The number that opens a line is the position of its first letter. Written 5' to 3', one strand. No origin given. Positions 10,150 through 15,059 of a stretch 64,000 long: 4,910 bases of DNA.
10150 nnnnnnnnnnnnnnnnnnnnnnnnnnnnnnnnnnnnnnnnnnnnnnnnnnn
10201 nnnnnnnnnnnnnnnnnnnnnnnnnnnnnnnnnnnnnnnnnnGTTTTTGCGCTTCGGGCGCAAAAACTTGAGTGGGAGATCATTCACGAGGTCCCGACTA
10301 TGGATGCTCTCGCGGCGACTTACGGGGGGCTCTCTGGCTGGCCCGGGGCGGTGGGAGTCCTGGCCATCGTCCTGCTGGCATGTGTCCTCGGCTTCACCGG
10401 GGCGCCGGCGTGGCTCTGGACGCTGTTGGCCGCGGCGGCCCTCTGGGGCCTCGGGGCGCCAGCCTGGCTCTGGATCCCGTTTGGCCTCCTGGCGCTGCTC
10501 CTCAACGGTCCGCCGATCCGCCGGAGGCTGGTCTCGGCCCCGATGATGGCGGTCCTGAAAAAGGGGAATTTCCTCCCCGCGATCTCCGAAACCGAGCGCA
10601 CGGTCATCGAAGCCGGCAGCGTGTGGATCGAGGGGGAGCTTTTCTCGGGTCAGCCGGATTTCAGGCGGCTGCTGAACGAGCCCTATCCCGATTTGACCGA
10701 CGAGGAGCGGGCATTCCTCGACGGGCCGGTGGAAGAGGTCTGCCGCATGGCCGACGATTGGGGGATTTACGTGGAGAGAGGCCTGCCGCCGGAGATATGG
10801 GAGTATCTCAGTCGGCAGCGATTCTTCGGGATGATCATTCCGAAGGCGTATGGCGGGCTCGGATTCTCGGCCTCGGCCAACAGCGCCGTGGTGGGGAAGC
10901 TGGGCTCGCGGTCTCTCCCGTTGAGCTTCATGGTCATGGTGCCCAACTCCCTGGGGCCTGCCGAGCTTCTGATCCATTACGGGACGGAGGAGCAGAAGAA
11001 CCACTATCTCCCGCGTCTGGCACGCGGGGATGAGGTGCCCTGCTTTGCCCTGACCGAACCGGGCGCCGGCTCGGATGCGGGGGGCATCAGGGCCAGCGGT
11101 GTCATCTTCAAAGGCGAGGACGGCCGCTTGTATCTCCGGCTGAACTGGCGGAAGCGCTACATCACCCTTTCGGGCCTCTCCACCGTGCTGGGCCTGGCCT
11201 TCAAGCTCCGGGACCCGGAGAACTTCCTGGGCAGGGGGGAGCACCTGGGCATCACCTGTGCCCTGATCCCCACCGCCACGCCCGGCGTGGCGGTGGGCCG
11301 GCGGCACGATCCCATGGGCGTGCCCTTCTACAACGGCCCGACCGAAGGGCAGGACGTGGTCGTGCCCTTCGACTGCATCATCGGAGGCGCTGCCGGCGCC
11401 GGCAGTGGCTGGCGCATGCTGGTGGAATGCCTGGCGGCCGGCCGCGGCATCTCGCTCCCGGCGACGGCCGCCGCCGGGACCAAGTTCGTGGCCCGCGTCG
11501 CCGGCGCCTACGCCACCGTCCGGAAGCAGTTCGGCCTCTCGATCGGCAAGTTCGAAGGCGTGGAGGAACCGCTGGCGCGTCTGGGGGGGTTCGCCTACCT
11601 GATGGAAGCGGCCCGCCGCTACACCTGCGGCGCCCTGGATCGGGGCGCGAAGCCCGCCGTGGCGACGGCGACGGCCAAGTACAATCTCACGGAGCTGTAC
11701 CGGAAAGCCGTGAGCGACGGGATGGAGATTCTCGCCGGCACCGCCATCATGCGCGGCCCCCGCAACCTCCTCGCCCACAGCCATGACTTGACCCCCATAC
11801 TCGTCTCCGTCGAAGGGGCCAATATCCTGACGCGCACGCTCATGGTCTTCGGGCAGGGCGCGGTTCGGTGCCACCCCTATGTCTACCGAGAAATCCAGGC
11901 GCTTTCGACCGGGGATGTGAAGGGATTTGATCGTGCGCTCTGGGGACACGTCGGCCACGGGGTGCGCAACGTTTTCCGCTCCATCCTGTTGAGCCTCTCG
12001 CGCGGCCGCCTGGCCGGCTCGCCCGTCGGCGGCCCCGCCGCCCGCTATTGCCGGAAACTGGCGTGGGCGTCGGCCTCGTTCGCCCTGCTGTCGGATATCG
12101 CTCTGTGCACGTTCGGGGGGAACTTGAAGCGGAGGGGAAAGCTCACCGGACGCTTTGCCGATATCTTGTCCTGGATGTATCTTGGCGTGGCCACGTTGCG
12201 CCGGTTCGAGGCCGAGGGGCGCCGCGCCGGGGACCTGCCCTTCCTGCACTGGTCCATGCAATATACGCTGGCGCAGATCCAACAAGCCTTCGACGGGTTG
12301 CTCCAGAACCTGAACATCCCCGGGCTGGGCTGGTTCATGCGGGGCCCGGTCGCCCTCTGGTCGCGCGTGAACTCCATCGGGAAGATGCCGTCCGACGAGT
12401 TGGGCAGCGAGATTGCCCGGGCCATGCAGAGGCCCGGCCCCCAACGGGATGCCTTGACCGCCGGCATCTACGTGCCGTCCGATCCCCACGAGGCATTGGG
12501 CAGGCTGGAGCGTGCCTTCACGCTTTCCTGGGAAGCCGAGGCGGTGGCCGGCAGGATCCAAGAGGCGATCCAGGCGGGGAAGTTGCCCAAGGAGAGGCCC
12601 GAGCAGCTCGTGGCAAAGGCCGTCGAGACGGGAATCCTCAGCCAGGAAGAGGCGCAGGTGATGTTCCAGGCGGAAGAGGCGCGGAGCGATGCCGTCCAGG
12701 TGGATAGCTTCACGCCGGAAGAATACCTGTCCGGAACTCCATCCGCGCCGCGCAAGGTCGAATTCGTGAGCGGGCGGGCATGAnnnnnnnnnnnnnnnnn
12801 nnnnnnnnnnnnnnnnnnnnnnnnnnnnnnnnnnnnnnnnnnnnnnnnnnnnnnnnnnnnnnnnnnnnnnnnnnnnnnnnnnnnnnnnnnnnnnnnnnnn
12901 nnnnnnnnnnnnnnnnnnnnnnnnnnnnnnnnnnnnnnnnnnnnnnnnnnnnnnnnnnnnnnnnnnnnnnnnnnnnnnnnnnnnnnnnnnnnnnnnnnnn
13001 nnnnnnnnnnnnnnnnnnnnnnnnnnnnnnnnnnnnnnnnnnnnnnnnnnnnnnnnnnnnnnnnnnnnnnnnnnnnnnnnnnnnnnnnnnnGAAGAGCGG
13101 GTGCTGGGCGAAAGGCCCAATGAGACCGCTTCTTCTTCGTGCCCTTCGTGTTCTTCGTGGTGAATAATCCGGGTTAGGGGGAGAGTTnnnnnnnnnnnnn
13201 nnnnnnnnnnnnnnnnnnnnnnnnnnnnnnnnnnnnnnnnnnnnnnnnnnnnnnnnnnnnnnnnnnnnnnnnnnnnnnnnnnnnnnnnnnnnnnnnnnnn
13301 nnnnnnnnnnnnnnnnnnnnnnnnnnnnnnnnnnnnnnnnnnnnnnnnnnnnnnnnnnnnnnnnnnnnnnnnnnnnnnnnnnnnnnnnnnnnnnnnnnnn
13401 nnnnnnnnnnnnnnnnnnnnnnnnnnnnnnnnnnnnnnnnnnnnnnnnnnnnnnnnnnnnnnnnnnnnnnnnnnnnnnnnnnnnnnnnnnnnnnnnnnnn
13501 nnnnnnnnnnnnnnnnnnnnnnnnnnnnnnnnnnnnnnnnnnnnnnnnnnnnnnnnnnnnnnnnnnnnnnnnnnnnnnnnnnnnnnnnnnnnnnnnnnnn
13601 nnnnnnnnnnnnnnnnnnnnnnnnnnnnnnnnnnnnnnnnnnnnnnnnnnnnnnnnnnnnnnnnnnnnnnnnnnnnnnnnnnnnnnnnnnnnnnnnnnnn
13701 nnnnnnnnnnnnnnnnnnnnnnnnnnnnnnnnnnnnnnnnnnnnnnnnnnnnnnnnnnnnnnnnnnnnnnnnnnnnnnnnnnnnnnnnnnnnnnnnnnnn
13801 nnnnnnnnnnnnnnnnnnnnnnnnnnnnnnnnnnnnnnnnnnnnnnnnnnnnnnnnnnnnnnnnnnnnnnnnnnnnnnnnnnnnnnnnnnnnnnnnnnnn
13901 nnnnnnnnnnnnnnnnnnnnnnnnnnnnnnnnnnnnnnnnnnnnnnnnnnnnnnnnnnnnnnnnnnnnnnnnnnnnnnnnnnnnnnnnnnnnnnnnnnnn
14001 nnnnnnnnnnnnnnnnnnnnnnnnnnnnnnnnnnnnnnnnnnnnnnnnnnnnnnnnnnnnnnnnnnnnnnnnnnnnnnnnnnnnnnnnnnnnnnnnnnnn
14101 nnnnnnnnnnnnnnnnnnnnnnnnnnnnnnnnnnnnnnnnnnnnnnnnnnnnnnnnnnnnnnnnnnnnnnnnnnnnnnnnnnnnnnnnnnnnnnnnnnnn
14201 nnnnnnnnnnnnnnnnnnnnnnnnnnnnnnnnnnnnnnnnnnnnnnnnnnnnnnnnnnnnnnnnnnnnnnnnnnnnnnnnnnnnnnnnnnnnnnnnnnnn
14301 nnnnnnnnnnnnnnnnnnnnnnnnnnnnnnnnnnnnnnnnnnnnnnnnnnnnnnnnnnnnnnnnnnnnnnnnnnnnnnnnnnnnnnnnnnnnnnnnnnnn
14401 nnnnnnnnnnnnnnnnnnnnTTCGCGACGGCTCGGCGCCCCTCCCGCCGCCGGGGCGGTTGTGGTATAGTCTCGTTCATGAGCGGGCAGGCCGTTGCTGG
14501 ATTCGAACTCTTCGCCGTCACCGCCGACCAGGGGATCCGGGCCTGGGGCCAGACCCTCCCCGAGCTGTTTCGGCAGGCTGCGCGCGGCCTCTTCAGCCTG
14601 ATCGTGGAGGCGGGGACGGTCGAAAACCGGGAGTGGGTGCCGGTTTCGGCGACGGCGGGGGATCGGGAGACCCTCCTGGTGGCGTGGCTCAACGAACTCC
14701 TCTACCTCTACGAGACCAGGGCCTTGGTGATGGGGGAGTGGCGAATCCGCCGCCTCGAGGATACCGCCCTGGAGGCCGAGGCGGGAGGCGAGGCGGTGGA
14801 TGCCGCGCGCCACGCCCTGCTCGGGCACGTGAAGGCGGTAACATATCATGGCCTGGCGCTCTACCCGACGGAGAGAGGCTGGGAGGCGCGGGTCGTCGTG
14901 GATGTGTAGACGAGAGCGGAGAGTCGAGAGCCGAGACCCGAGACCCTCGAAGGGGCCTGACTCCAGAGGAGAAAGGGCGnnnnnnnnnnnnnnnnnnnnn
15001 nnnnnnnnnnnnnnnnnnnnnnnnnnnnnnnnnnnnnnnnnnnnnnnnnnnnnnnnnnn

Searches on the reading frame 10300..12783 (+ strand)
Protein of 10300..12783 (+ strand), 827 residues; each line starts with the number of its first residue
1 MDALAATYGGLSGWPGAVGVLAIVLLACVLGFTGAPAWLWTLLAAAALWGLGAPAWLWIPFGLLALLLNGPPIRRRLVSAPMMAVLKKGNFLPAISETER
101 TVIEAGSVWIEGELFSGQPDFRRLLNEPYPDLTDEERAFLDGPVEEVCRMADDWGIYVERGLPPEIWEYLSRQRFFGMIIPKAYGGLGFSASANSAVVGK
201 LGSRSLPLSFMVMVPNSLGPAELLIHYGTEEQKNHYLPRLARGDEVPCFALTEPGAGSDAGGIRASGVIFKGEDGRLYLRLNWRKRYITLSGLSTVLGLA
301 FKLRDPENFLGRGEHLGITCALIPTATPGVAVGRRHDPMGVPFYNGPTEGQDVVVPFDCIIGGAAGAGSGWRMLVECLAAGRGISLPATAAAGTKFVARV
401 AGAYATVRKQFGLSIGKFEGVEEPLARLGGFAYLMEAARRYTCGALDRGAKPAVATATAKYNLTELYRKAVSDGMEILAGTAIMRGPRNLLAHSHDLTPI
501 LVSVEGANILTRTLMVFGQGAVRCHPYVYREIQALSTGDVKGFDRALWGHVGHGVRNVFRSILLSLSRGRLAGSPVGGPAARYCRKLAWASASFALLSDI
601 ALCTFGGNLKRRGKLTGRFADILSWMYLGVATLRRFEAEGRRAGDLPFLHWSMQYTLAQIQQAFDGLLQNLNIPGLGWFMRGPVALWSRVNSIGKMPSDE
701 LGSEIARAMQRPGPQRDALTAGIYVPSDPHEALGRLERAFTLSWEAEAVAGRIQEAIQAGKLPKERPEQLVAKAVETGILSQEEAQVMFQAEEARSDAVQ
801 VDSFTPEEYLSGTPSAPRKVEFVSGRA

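Call 19: search_protein_families(library=pfam, proteins=[window:10300-12783:+])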
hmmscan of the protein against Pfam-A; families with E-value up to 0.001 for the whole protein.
window:10300-12783:+ (827 aa): 4 families
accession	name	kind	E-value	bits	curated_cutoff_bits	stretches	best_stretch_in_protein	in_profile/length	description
PF09317.16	ACDH_C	-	6.4e-100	334.9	25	1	522-804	1-284/284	Acyl-CoA dehydrogenase, C-terminal, bacterial type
PF02771.21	Acyl-CoA_dh_N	-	5e-19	69.2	22.9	1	146-244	18-113/113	Acyl-CoA dehydrogenase, N-terminal domain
PF02770.24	Acyl-CoA_dh_M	-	8.9e-14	51.9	33.3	1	248-344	1-87/97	Acyl-CoA dehydrogenase, middle domain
PF00441.29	Acyl-CoA_dh_1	-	3.2e-10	40.8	22.4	1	368-488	1-120/150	Acyl-CoA dehydrogenase, C-terminal domain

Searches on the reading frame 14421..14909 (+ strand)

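Call 100: search_protein_families(library=pfam, proteins=[window:14421-14909:+], max_evalue=0.00001)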
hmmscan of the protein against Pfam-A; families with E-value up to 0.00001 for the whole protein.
window:14421-14909:+ (162 aa): 1 family
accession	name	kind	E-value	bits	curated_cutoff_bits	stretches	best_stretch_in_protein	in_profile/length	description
PF01951.21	Archease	-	1.6e-39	135.7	25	1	28-162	1-136/136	Archease protein family (MTH1598/TM1083)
